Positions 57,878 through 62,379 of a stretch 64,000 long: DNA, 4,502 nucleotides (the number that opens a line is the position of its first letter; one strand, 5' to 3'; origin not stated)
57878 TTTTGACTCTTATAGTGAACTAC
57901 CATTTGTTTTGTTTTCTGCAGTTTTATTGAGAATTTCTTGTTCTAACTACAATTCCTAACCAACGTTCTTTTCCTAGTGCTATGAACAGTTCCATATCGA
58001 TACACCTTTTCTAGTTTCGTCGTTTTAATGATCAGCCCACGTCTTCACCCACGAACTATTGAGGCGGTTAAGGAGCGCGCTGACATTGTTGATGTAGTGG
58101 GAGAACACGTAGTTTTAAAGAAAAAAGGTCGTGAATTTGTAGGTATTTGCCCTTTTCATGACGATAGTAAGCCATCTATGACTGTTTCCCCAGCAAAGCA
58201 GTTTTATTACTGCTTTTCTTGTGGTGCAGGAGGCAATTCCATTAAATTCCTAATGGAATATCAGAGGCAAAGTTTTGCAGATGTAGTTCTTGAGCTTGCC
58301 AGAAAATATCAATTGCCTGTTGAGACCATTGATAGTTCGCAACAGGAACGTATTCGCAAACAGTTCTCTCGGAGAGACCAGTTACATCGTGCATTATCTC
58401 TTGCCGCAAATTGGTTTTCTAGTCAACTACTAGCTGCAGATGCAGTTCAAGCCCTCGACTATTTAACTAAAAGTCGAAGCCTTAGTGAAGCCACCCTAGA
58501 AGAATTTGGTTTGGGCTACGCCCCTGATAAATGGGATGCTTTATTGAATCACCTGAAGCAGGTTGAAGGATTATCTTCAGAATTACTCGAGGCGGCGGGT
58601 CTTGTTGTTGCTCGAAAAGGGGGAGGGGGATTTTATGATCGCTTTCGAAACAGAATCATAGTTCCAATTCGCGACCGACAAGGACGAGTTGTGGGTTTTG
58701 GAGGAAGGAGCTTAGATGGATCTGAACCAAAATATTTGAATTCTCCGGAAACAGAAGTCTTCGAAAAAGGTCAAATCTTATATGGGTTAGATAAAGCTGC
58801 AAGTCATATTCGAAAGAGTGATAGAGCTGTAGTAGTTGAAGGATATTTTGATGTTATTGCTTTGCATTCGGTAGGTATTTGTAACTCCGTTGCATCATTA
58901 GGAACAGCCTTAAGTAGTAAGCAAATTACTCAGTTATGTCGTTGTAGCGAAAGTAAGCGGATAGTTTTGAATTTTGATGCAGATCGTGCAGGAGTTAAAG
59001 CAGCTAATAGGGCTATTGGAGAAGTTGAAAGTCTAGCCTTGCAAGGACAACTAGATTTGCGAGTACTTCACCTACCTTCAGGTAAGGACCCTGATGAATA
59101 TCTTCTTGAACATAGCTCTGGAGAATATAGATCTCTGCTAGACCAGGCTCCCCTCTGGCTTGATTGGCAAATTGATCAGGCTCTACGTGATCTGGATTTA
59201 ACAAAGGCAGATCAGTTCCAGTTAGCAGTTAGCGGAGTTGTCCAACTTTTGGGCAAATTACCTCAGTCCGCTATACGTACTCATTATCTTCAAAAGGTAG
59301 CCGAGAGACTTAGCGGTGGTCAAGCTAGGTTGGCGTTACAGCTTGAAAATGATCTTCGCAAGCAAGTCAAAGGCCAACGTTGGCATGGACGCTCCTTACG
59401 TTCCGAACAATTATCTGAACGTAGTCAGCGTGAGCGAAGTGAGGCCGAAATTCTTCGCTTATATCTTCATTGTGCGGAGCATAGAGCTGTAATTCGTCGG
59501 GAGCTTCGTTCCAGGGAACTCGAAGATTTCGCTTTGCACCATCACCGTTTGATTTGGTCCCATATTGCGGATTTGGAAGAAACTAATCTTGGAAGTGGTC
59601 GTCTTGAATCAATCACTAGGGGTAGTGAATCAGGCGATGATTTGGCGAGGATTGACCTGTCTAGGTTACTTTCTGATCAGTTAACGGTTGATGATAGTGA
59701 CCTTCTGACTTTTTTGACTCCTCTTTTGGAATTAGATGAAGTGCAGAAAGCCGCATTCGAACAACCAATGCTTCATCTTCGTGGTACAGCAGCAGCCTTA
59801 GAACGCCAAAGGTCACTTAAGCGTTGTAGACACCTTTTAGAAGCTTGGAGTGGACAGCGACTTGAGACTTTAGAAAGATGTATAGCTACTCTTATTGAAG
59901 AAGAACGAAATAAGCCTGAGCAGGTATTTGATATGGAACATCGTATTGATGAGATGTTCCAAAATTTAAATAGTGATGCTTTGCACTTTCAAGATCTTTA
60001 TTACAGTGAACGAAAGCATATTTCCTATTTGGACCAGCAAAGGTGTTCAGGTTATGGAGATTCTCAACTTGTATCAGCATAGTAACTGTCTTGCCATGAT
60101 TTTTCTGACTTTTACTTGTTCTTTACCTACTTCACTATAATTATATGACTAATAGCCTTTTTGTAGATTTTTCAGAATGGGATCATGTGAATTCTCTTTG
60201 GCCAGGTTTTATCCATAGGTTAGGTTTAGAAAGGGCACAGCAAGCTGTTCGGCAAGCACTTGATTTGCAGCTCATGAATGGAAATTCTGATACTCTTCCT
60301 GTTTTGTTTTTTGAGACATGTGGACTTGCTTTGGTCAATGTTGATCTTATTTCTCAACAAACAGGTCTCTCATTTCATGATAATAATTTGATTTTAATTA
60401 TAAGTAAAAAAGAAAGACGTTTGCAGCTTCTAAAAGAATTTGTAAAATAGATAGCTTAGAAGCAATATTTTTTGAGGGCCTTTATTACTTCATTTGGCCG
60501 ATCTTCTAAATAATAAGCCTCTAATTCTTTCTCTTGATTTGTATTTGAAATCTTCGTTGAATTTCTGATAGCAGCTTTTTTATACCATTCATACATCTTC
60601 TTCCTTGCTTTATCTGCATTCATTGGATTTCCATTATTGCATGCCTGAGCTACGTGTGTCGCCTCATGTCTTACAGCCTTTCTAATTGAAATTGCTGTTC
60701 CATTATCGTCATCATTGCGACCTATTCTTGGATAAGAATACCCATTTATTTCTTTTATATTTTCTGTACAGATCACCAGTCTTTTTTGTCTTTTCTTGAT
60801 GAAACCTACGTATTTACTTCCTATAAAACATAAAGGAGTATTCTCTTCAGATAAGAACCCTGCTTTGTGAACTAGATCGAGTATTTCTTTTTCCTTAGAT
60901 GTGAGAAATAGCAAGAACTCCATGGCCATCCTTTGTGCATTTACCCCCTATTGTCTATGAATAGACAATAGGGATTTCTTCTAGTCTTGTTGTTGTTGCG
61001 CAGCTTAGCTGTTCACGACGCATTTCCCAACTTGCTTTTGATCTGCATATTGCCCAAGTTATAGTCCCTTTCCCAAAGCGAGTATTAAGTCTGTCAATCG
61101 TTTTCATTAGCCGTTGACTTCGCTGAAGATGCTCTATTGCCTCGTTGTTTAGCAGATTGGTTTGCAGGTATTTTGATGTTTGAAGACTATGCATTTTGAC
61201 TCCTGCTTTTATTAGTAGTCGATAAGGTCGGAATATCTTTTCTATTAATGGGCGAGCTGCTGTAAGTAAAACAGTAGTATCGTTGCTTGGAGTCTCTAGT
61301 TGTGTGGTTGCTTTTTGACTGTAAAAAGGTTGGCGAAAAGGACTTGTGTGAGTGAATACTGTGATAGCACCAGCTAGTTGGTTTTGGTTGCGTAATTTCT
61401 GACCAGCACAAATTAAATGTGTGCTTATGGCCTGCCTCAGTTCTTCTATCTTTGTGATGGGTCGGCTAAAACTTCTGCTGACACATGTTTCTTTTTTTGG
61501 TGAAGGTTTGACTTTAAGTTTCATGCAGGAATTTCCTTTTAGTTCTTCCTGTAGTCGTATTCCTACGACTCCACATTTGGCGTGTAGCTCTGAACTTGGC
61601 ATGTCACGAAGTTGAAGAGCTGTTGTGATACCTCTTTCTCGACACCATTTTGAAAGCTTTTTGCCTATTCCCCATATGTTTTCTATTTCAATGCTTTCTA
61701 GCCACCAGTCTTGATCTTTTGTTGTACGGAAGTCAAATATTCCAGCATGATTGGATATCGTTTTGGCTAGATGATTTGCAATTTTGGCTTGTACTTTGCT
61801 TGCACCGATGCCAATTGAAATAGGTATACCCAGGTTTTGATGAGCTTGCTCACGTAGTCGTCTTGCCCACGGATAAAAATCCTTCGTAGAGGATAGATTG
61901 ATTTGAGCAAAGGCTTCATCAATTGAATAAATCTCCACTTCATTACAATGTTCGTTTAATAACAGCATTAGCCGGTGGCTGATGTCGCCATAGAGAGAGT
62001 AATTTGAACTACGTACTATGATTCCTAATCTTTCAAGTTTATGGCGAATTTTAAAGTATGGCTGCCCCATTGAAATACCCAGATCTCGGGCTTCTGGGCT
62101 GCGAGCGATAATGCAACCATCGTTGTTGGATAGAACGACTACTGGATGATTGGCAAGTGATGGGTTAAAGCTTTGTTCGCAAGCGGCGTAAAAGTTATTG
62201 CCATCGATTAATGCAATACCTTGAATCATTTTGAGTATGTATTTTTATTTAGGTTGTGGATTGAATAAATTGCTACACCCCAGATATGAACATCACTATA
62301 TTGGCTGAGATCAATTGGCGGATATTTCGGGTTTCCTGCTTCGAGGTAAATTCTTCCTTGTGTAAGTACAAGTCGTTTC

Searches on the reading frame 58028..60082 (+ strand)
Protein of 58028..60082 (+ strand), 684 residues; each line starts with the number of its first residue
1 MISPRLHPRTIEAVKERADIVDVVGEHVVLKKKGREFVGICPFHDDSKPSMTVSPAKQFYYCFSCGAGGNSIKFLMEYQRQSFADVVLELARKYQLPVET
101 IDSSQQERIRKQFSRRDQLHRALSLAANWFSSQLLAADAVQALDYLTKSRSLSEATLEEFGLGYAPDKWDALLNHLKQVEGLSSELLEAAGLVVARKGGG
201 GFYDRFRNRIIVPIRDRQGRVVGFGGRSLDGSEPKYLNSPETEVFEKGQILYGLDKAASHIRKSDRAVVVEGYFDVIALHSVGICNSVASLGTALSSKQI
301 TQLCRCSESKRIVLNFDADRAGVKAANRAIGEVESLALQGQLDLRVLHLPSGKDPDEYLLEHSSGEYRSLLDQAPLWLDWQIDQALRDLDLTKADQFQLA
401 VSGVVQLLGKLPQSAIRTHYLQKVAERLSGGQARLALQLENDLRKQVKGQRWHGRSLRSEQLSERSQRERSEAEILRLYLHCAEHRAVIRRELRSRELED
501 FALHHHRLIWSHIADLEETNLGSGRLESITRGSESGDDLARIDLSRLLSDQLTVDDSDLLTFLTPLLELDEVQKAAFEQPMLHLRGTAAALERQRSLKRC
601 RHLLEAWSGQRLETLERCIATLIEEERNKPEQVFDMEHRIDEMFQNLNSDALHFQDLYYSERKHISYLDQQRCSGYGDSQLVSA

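Call 28: search_protein_families(library=pfam, proteins=[window:58028-60082:+], max_evalue=0.00001)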
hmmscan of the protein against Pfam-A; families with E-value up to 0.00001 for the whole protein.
window:58028-60082:+ (684 aa): 6 families
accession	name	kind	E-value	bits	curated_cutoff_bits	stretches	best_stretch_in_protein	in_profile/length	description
PF08275.17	DNAG_N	-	1.9e-41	141.6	26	1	129-257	1-127/128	DNA primase catalytic core, N-terminal domain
PF01807.25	Zn_ribbon_DnaG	-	1.3e-35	121.6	24.9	1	8-99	3-94/98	CHC2 zinc finger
PF13155.12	Toprim_2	-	9.6e-21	74.4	22.1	1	268-359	1-88/88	Toprim-like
PF13662.12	Toprim_4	-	5.8e-17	62.1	25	1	266-335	2-73/85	Toprim domain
PF01751.28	Toprim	-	2.6e-11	44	23.1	1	267-331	2-78/96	Toprim domain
PF10410.14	DnaB_bind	-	6.7e-10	39.5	20.6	1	379-429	2-52/56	DnaB-helicase binding domain of primase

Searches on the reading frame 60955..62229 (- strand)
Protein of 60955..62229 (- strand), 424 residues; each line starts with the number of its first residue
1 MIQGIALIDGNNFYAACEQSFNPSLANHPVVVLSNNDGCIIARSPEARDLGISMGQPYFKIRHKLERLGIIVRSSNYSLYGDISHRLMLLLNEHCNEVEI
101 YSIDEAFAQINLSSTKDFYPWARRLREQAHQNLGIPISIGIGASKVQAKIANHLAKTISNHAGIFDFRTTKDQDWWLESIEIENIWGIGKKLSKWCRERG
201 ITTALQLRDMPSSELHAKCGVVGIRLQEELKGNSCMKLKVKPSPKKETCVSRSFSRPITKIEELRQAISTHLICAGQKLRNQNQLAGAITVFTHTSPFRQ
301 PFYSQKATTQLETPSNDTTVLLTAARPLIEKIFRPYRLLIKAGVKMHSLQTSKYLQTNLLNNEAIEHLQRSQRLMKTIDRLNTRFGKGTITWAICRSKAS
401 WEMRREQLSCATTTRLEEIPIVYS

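Call 28: search_protein_families(library=pfam, proteins=[window:60955-62229:-], max_evalue=0.00001)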
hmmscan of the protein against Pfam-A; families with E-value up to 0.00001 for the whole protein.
window:60955-62229:- (424 aa): 3 families
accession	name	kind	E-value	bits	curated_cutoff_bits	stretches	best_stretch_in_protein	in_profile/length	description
PF00817.25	IMS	-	4.1e-35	121.3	23.2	1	8-152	1-147/148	impB/mucB/samB family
PF11799.13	IMS_C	-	1.5e-19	70.9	20.7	1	245-359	1-109/109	impB/mucB/samB family C-terminal domain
PF13438.11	DUF4113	-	2.7e-18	66.2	24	1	372-422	1-51/51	Domain of unknown function (DUF4113)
